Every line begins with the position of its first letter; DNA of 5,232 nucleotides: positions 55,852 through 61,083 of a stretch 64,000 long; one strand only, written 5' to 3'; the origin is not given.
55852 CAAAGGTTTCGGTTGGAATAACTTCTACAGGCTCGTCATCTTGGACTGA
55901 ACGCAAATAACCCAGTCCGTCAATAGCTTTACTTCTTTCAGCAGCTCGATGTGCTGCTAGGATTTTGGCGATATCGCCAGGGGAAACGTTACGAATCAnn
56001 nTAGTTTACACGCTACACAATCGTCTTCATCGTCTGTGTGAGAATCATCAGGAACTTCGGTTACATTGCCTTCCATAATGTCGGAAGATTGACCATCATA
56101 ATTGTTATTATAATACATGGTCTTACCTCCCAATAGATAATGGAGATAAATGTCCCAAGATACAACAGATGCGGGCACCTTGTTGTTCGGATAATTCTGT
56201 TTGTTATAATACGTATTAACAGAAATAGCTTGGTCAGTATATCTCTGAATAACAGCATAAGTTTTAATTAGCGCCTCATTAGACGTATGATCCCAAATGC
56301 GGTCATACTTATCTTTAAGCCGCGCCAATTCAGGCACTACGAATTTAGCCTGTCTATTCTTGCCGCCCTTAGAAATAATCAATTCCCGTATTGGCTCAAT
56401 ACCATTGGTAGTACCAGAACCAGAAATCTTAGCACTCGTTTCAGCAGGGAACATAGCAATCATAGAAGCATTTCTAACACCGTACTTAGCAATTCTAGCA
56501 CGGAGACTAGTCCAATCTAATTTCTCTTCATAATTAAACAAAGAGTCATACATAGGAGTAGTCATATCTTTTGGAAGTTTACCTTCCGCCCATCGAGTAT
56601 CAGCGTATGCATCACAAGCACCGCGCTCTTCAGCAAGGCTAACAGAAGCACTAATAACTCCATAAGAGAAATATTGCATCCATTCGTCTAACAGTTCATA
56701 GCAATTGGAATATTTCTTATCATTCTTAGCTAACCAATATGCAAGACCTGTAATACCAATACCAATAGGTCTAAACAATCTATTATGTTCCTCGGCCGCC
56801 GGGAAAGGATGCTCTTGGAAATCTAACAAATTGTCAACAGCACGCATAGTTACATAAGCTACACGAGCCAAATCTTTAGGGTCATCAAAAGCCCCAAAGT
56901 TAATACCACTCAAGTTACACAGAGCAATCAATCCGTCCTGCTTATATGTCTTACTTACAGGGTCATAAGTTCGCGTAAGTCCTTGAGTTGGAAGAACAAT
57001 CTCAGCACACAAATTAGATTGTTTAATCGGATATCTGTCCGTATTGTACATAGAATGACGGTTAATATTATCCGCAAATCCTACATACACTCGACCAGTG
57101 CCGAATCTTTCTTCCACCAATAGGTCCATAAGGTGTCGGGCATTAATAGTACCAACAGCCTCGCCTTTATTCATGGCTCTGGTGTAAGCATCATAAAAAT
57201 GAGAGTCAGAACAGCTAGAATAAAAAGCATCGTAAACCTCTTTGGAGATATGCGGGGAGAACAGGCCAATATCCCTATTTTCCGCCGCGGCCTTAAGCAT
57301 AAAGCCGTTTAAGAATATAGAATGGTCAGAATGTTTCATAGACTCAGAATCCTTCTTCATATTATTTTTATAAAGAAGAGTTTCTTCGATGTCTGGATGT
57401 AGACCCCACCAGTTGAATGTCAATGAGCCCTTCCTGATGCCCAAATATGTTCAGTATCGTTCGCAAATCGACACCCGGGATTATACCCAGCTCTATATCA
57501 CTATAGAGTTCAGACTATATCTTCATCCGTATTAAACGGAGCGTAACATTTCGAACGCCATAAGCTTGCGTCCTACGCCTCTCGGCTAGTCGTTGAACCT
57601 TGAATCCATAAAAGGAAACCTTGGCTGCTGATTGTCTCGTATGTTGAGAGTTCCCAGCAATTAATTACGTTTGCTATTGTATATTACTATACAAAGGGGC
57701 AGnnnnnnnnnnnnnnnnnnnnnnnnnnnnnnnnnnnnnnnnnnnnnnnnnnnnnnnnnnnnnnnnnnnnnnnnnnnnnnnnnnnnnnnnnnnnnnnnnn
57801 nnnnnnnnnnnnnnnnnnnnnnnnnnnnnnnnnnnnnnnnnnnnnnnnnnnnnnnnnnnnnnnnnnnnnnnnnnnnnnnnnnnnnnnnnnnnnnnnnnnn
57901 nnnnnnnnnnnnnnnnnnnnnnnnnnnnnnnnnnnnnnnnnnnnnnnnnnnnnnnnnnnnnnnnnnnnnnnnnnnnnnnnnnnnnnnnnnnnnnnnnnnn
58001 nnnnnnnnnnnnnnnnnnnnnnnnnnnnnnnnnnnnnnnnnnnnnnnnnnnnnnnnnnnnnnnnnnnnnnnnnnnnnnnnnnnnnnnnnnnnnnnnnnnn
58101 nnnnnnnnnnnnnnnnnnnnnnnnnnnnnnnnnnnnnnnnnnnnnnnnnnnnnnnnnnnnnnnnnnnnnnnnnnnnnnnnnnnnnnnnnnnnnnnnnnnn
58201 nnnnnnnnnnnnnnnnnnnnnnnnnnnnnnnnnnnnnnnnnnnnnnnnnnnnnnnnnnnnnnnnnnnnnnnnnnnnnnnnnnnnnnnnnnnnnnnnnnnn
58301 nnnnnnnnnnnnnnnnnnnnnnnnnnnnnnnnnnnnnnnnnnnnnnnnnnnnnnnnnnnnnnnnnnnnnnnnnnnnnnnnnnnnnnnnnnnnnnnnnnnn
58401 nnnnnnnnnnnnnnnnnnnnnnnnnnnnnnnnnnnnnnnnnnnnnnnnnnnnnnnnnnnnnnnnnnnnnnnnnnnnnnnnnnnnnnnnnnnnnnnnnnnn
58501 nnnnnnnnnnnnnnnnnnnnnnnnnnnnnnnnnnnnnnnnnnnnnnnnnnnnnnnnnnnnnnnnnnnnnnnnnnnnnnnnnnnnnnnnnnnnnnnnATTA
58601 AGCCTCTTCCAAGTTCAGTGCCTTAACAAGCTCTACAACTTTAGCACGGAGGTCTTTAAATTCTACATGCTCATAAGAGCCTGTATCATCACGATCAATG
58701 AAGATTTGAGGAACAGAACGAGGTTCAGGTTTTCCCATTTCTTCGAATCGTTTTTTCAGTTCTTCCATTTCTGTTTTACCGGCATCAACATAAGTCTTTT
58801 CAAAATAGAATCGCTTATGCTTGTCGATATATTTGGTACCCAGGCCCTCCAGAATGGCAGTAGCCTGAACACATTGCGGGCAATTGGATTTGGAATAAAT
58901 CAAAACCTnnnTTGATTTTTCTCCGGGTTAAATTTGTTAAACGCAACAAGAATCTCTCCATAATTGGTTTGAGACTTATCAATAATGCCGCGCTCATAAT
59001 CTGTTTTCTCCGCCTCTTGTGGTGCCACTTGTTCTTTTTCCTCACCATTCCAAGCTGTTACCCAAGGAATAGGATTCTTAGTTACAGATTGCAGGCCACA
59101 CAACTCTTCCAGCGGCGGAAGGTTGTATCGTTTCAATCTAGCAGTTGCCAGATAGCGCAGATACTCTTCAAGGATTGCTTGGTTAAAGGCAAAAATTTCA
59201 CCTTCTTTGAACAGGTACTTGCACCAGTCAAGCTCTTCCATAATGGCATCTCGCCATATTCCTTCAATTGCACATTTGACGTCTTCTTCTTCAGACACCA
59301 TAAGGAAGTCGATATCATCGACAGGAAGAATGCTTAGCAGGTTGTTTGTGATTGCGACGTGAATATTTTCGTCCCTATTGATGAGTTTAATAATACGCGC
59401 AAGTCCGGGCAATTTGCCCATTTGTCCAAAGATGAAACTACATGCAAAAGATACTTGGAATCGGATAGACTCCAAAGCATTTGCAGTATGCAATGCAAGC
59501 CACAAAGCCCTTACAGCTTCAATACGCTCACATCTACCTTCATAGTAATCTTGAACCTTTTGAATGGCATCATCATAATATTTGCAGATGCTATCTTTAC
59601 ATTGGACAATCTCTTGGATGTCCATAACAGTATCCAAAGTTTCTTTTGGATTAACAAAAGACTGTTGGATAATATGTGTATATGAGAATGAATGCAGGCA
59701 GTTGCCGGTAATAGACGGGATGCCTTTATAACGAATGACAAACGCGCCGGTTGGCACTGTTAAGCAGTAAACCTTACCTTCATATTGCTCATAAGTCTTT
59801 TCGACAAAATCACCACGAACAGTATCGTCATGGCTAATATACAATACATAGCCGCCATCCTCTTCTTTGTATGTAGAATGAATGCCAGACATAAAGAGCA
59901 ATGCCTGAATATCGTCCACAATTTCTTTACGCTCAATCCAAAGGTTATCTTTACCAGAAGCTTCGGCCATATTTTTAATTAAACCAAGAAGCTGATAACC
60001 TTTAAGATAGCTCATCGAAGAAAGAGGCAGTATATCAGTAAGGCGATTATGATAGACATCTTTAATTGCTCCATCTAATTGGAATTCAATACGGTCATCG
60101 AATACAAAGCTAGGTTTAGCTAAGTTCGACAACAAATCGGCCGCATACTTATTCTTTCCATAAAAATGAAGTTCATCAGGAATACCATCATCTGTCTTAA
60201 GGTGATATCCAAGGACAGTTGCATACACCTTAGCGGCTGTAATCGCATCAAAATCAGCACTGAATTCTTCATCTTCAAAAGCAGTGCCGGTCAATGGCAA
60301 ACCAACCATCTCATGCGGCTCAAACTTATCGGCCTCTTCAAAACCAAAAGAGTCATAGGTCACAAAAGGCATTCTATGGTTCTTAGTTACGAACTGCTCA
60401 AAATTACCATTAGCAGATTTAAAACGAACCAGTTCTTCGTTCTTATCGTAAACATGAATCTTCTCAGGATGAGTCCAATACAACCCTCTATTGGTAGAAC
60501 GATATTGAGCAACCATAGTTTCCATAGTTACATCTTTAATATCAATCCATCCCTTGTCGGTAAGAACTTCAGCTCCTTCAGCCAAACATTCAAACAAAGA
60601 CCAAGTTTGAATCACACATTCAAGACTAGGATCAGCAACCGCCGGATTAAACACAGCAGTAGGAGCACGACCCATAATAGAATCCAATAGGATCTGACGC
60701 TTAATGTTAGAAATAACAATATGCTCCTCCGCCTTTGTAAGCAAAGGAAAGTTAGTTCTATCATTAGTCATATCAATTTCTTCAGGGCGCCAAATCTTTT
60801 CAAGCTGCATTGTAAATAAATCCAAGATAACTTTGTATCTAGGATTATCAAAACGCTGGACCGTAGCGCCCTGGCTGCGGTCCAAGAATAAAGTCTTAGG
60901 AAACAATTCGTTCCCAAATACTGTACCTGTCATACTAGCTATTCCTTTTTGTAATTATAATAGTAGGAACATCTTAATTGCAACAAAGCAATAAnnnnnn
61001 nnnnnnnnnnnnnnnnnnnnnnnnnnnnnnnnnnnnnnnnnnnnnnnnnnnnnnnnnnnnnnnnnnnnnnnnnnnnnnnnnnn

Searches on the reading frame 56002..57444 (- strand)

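Call 84: search_protein_families(library=pfam, proteins=[window:56002-57444:-], max_evalue=0.001)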
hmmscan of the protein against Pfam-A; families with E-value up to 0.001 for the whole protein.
window:56002-57444:- (481 aa): 1 family
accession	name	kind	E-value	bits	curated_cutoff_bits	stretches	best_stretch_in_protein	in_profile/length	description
PF02867.20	Ribonuc_red_lgC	-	5.7e-80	269.8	23.9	1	2-445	74-522/523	Ribonucleotide reductase, barrel domain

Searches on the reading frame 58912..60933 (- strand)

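Call 84: search_protein_families(library=pfam, proteins=[window:58912-60933:-], max_evalue=0.001)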
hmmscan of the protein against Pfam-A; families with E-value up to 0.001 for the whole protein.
window:58912-60933:- (674 aa): 1 family
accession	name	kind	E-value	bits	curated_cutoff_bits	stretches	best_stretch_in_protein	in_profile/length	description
PF00268.27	Ribonuc_red_sm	-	3.9e-26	92.5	33.6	2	412-607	93-272/281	Ribonucleotide reductase, small chain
